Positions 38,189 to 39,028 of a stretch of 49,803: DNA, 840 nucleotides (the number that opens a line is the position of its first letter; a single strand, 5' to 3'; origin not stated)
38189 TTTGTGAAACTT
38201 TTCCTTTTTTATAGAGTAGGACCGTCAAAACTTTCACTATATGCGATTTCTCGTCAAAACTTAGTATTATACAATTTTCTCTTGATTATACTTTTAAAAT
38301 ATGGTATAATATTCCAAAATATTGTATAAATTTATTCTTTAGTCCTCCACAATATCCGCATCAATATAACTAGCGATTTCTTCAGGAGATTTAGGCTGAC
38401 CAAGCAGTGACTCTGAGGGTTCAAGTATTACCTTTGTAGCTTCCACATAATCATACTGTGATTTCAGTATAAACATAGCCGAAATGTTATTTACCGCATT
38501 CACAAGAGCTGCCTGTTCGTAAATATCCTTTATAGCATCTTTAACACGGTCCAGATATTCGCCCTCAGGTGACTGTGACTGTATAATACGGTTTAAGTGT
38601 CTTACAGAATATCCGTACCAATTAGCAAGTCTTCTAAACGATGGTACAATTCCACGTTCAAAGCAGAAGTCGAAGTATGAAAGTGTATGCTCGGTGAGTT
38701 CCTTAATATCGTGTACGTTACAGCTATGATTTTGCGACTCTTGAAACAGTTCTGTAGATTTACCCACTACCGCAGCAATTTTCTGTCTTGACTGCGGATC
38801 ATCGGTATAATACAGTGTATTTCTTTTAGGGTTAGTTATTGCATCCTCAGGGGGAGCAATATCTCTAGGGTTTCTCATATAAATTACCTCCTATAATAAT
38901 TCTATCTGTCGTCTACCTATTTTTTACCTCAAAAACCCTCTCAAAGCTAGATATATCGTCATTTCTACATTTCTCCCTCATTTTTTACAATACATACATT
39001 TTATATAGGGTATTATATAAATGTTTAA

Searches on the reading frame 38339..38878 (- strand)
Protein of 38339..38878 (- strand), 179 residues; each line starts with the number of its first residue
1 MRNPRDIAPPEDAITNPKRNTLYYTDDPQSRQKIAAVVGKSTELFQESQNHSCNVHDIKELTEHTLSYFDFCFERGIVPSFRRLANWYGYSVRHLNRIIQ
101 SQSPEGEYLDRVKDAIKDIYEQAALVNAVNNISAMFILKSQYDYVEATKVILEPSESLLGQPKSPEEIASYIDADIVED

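Call 5: search_protein_families(library=pfam, proteins=[window:38339-38878:-], max_evalue=0.01)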
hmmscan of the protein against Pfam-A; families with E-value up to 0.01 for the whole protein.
window:38339-38878:- (179 aa): 0 families

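Call 6: search_protein_families(library=phrogs, proteins=[window:38339-38878:-], max_evalue=0.01)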
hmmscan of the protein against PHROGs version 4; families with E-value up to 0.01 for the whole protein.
window:38339-38878:- (179 aa): 0 families

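Call 10: search_protein_families(library=pfam, proteins=[window:38339-38878:-], max_evalue=10)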
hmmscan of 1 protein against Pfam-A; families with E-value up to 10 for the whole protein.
window:38339-38878:- (179 aa): 1 family
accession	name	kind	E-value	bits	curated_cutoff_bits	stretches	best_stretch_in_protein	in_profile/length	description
PF13730.12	HTH_36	-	0.21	11.9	25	1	79-100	26-47/55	Helix-turn-helix domain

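Call 11: search_protein_families(library=phrogs, proteins=[window:38339-38878:-], max_evalue=10)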
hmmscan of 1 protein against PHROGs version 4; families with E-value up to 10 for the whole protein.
window:38339-38878:- (179 aa): 2 families
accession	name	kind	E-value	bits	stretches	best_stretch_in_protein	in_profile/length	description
phrog_17013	-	unknown function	0.062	14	1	85-158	49-125/234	-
phrog_606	-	head and packaging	0.073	14.1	1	106-158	93-144/167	terminase small subunit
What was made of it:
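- On Small terminase (terS; PHROG 606-like): The window protein alone scores E=0.07 (call 11).
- The protein's own phrog_606 E-value is 0.07 (call 11).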

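Call 12: find_homologous_proteins(query=window:38339-38878:-)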
Query window:38339-38878:- (179 aa): 410 proteins with E <= 0.001 among 433 candidates; the best 120 are listed.
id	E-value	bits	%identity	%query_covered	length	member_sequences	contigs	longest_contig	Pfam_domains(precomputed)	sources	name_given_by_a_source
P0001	7.9e-111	385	96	100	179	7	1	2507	-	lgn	-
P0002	8.3e-81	288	72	100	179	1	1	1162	-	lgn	-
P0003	5.5e-77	275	69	100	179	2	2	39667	-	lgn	-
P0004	1.0e-74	268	70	98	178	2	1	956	-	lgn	-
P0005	2.7e-73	263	68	98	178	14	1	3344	-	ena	-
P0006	4.0e-73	263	70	96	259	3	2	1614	-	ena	-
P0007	1.9e-72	260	67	100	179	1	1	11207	-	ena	-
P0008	3.3e-72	260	67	100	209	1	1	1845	-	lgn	-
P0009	6.3e-72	259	68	100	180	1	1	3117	-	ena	-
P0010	2.0e-71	257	69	100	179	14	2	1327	-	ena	-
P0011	5.2e-71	256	67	98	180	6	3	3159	-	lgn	-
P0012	6.1e-71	255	66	100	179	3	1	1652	-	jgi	jgi:hypothetical protein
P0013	3.6e-70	253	66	99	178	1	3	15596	-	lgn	-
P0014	2.9e-69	250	67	99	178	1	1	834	-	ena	-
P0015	3.4e-69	250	63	100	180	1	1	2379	-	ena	-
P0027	2.1e-66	241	65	100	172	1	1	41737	-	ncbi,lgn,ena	-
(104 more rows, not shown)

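Call 13: find_encoding_contigs(protein=P0003, flank=10000, max_places=2)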
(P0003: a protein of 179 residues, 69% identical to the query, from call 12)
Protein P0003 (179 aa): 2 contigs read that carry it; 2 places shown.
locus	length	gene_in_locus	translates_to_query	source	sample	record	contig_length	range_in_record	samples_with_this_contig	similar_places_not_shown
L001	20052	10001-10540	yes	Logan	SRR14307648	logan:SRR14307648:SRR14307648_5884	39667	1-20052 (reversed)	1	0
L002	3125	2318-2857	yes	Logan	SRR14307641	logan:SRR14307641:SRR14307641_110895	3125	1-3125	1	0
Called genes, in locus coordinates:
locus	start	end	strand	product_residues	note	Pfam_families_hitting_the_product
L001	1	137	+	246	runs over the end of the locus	-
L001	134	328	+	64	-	-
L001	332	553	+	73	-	-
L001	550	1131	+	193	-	-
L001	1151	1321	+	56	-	-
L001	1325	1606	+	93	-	PF14359:DUF4406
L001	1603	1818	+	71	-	-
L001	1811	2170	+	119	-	PF08774:VRR_NUC (weak)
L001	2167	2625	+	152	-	PF19062:DUF5758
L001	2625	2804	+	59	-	-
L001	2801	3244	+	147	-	PF06725:3D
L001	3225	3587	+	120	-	-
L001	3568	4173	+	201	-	-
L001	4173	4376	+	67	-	-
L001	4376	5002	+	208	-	PF25680:Mom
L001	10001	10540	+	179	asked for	-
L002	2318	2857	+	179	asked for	-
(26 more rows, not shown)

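Call 14: find_encoding_contigs(protein=P0027, flank=10000, max_places=2)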
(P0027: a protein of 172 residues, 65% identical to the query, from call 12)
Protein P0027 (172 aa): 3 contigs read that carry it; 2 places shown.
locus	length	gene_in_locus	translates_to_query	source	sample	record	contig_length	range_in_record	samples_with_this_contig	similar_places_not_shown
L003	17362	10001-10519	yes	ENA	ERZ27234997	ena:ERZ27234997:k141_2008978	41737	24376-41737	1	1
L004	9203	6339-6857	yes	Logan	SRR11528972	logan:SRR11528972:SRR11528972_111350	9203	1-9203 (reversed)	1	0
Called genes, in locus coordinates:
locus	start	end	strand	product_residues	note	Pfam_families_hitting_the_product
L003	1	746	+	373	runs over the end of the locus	PF00145:DNA_methylase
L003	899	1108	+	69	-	-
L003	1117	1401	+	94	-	PF14359:DUF4406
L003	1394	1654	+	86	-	-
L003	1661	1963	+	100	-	-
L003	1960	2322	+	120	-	PF08774:VRR_NUC (weak)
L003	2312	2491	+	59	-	-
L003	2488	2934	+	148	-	PF06725:3D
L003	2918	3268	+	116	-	-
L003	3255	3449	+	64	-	-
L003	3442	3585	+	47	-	-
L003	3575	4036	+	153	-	-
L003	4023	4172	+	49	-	-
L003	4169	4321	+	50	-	-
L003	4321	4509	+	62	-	-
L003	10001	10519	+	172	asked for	-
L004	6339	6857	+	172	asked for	-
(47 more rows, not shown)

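Call 22: search_solved_structures(query=A1, max_evalue=10, show_alignments=2)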
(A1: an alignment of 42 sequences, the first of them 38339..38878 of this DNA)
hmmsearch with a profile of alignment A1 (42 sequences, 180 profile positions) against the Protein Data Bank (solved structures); distinct sequences matched with E-value up to 10: 6.
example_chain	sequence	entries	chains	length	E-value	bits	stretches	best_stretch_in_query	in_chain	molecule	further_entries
2xsj_C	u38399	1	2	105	0.053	16.4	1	55-100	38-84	SULFUR RELAY PROTEIN, TUSE/DSRC/DSVC FAMILY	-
6nx2_A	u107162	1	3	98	0.065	16.1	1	91-172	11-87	Design construct AAA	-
6nz3_A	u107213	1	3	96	0.13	15.2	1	91-172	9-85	Design construct XAA_GGHN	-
7tko_U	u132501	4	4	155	0.19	14.6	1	30-75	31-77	ATP synthase subunit 4 | ATP synthase subunit 4, mitochondrial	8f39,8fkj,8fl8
2gml_A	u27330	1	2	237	0.33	13.8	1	69-121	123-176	Ribosomal large subunit pseudouridine synthase F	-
3dh3_A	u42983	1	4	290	0.43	13.5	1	69-121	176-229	Ribosomal large subunit pseudouridine synthase F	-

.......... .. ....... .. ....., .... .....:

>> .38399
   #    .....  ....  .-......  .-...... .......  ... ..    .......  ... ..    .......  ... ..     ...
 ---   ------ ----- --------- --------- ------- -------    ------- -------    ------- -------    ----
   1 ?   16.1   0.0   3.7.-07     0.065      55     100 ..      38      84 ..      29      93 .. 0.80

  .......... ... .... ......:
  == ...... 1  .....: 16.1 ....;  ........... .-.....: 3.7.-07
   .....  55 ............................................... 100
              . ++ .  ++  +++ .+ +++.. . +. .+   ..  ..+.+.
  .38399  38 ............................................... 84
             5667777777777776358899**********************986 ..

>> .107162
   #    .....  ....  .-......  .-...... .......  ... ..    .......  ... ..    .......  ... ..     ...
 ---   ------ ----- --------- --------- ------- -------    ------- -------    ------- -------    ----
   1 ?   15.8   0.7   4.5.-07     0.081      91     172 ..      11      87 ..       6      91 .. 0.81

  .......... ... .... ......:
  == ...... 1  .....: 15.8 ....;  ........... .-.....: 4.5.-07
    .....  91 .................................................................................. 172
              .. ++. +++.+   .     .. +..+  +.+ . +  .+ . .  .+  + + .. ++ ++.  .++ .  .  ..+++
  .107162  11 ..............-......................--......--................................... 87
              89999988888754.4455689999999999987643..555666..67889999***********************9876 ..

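Call 32: predict_structure(alignment_id=A1)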
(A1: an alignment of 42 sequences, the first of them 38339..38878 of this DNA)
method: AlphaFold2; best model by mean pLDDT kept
length: 179 residues; sequences in the alignment: 42
mean_pLDDT: 71.4   pTM: 0.52
mean pLDDT of the five models: 71.4, 71.2, 70.5, 68.2, 66.7
residues with pLDDT >= 90: 38; 70-90: 52; 50-70: 65; < 50: 24
segments of 3 or more residues with pLDDT < 50: 1-3, 143-160, 177-179
pLDDT, mean of each block of 10 residues (from residue 1): 55 62 61 65 76 87 92 85 90 92 90 90 76 65 47 46 56 49
secondary structure, 60 per line:
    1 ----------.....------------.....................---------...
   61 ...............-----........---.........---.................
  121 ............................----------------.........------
elements in order: H11-15 H28-48 H58-75 H81-88 H92-100 H104-148 H165-173
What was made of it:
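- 38339..38878 (-): Small terminase (terS) candidate, 179 aa. The AF2 model (pLDDT 71) shows an HTH plus a 45-residue helix (call 32).
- On Small terminase (terS; PHROG 606-like): The AF2 model has an HTH at residues 81-100 and a helix at 104-148, with pLDDT ~90 over residues 50-120 (call 32).
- The HTH plus long-helix architecture fits terS (call 32).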

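Call 35: fold_search(model_id=the predicted structure, library=pdb)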
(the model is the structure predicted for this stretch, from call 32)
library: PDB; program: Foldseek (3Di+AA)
matches with E <= 10: 4; with E <= 0.001: 0
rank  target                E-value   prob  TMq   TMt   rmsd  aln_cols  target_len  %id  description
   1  4tko                  6.4e+00  0.04  0.20  0.12  18.1       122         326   18  Structure of the periplasmic adaptor protein EmrA (released 2014-07-09)
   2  5c22_B                6.8e+00  0.02  0.19  0.14  23.5       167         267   14  Crystal structure of Zn-bound HlyD from E. coli (released 2016-02-17)
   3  7zub_C                8.8e+00  0.03  0.19  0.13  12.4       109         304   20  Cryo-EM structure of the indirubin-bound Hsp90-XAP2-AHR complex (released 2022-11-23)
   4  3uun_A                9.4e+00  0.05  0.24  0.35  18.5       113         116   12  Crystal Structure of N-terminal first spectrin repeat of dystrophin (released 2012-09-19)
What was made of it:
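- On Small terminase (terS; PHROG 606-like): PDB searches gave no hit (calls 22, 35).
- PDB sequence and fold searches found nothing (calls 22, 35).
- Tried and rejected: PDB profile search and Foldseek PDB for terS (calls 22, 35).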

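Call 37: fold_search(model_id=the predicted structure, library=viral)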
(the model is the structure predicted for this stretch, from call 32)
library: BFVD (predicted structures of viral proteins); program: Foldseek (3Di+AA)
matches with E <= 10: 71; with E <= 0.001: 2
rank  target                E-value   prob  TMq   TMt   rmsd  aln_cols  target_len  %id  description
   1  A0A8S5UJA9            2.1e-05  1.00  0.50  0.35  24.3       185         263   18  Uncharacterized protein [Siphoviridae sp. ctTDf8]
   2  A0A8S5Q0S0            3.7e-04  1.00  0.48  0.45  24.8       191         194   20  Terminase small subunit [Siphoviridae sp. ctMgg26]
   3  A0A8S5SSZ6            3.2e-03  1.00  0.47  0.39  19.5       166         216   18  Terminase small subunit [Phage sp. ctcqm2]
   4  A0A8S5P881            3.9e-03  1.00  0.47  0.48  20.8       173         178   19  Terminase small subunit [Siphoviridae sp. ctTwu10]
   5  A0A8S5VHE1            8.9e-03  1.00  0.43  0.31  22.2       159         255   16  Terminase small subunit [Siphoviridae sp. ctNxi14]
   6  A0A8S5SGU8            1.0e-02  1.00  0.42  0.39  21.1       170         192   18  Terminase small subunit [Siphoviridae sp. ctzyE57]
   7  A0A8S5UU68            1.1e-02  1.00  0.47  0.41  21.9       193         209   13  Terminase small subunit [Siphoviridae sp. ctGsX68]
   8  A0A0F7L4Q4            3.9e-02  0.99  0.37  0.44  18.7       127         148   16  Small terminase [uncultured marine virus]
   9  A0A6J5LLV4            3.0e-01  0.85  0.37  0.52  19.5       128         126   20  DNA-packaging protein gp3 [uncultured Caudovirales phage]
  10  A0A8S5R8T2            4.1e-01  0.80  0.38  0.30  26.0       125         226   19  DNA-packaging protein small subunit [virus sp. cti5L29]
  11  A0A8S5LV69            7.8e-01  0.54  0.43  0.35  16.7       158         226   13  Uncharacterized protein [Siphoviridae sp. ctFn287]
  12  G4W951                1.1e+00  0.41  0.27  0.28  21.9        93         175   20  Uncharacterized protein [Tetrasphaera phage TJE1]
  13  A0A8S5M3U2            1.1e+00  0.30  0.25  0.29  19.0        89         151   13  DNA-packaging protein small subunit [Siphoviridae sp. ct3b712]
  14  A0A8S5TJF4            1.2e+00  0.35  0.31  0.26  17.3       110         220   18  Uncharacterized protein [Siphoviridae sp. ct7yc1]
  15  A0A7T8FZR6            1.2e+00  0.08  0.18  0.06  21.5       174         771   13  RING-type domain-containing protein [Soybean thrips tombus-like virus 1]
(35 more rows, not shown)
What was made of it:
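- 38339..38878 (-): Foldseek against BFVD gives 'terminase small subunit' at ranks 2-10, prob 0.80-1.00 (call 37).
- On Small terminase (terS; PHROG 606-like): Foldseek BFVD ranks 2-10 are small terminases or gp3 (call 37).
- The top annotated Foldseek BFVD hits are all small terminases, with probability about 1.0 (call 37).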

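Call 61: search_protein_families(library=ncbifam, proteins=[window:38339-38878:-], max_evalue=0.01)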
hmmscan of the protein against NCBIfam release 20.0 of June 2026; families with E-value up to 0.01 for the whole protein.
window:38339-38878:- (179 aa): 0 families
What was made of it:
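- On Small terminase (terS; PHROG 606-like): No Pfam or NCBIfam match (calls 5, 10, 61).
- No Pfam, NCBIfam or PDB match (calls 5, 10, 22, 35, 61).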

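Call 63: search_protein_families(library=phrogs, alignment_id=A1, max_evalue=1)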
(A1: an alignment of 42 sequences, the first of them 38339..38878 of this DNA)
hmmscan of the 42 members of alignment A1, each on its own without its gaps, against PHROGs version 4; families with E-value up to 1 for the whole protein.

A. member 1, window:38339-38878:- (179 aa): 2 families
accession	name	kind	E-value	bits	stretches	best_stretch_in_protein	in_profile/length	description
phrog_17013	-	unknown function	0.062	14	1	85-158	49-125/234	-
phrog_606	-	head and packaging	0.073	14.1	1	106-158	93-144/167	terminase small subunit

B. families by the number of members that match (of 42 scanned): 33 families (the first 25 are shown)
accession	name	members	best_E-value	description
phrog_606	-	42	2e-07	terminase small subunit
phrog_3511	-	22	0.01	-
phrog_11535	-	21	0.032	-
phrog_532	-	12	0.081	late transcriptional activator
phrog_4779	-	6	0.11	transcriptional regulator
phrog_19837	-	4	0.017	-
phrog_22076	-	4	0.067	-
phrog_11376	-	3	0.047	-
phrog_3377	-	3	0.14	HNH endonuclease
phrog_23217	-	2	0.012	-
phrog_13947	-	2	0.039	-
phrog_4481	-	2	0.078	-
phrog_5935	-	2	0.085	-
phrog_31670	-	2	0.13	-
phrog_3502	-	2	0.14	-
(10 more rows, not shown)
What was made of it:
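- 38339..38878 (-): All 42 aligned homologues hit phrog_606 terS, best 2e-7 (call 63).
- On Small terminase (terS; PHROG 606-like): All 42 homologues match phrog_606, best 2e-7 (call 63).
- terS support (calls 32, 37, 63). 12 of 42 homologues also touch phrog_532 'late transcriptional activator' at E >= 0.08 (call 63). 42 of 42 homologues hit phrog_606 terS, best 2e-7, well ahead of any other family (call 63).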

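Call 65: find_related_loci(query=A1, collection=genome_contigs, flank=10000)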
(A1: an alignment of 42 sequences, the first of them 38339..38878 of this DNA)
Query A1 (179 aa) in genome_contigs; peptide patterns used: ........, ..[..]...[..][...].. (x = any residue, [..] = any of these).
80 stretches matched a pattern; 14 encode a relative of the query (tblastn E <= 1e-3); 14 distinct loci.
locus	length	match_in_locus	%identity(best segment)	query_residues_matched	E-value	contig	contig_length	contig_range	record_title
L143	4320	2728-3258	67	1-179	4e-71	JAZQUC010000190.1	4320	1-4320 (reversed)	MAG: Candidatus Fimenecus sp. isolate T1900045183_TC20190179.MAGScoT_cleanbin_000023 SGB_5251_k141_296779, whole genome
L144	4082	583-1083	69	15-179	2e-70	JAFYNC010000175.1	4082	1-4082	MAG: Clostridia bacterium isolate RGIG7241 Water_buffalos_Cecum-2__c1180584, whole genome shotgun sequence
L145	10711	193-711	64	5-179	3e-68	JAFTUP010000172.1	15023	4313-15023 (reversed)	MAG: Clostridia bacterium isolate RGIG4164 Roe_deer_Colon-2__c331423, whole genome shotgun sequence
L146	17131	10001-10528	62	2-179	1e-67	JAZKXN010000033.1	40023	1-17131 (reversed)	MAG: Acutalibacteraceae bacterium isolate T1900045118_TC20190112.MAGScoT_cleanbin_000022 SGB_4820_k141_3077156, whole ge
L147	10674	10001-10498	65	16-179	1e-66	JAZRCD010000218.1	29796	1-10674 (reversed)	MAG: Ructibacterium sp. isolate T1900045120_TC20190114.MAGScoT_cleanbin_000020 SGB_4831_k141_662185, whole genome shotgu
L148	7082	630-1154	62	3-179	6e-66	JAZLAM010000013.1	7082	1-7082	MAG: Alphaproteobacteria bacterium isolate T1900045076_TC20190070.MAGScoT_cleanbin_000006 SGB_4637_k141_2434842, whole g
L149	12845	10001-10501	64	15-179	2e-64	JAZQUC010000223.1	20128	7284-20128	MAG: Candidatus Fimenecus sp. isolate T1900045183_TC20190179.MAGScoT_cleanbin_000023 SGB_5251_k141_1852996, whole genome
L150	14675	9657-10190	62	8-179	5e-64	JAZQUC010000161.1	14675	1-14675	MAG: Candidatus Fimenecus sp. isolate T1900045183_TC20190179.MAGScoT_cleanbin_000023 SGB_5251_k141_971671, whole genome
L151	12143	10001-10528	60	2-179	9e-63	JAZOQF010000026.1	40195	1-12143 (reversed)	MAG: Acutalibacteraceae bacterium isolate T1900045569_YK20190263.MAGScoT_cleanbin_000019 SGB_7962_k141_3040820, whole ge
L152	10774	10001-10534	59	1-179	6e-63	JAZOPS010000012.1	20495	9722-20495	MAG: Candidatus Fimenecus sp. isolate T1900045571_YK20190265.MAGScoT_cleanbin_000032 SGB_7981_k141_2283883, whole genome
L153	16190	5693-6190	62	16-179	6e-62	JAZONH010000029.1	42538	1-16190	MAG: Acutalibacteraceae bacterium isolate T1900045641_YK20190335.MAGScoT_cleanbin_000003 SGB_8130_k141_480227, whole gen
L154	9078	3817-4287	52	24-179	5e-49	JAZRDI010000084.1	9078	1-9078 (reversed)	MAG: Eubacteriales bacterium isolate T1900045506_YK20190200.MAGScoT_cleanbin_000047 SGB_7537_k141_1225699, whole genome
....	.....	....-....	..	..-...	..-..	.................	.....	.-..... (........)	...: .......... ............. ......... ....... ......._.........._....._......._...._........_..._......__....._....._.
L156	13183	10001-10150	82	122-171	1e-21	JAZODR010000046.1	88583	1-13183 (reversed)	MAG: Eubacteriales bacterium isolate T1900044751_TS20190417.MAGScoT_cleanbin_000034 SGB_2217_k141_3726656, whole genome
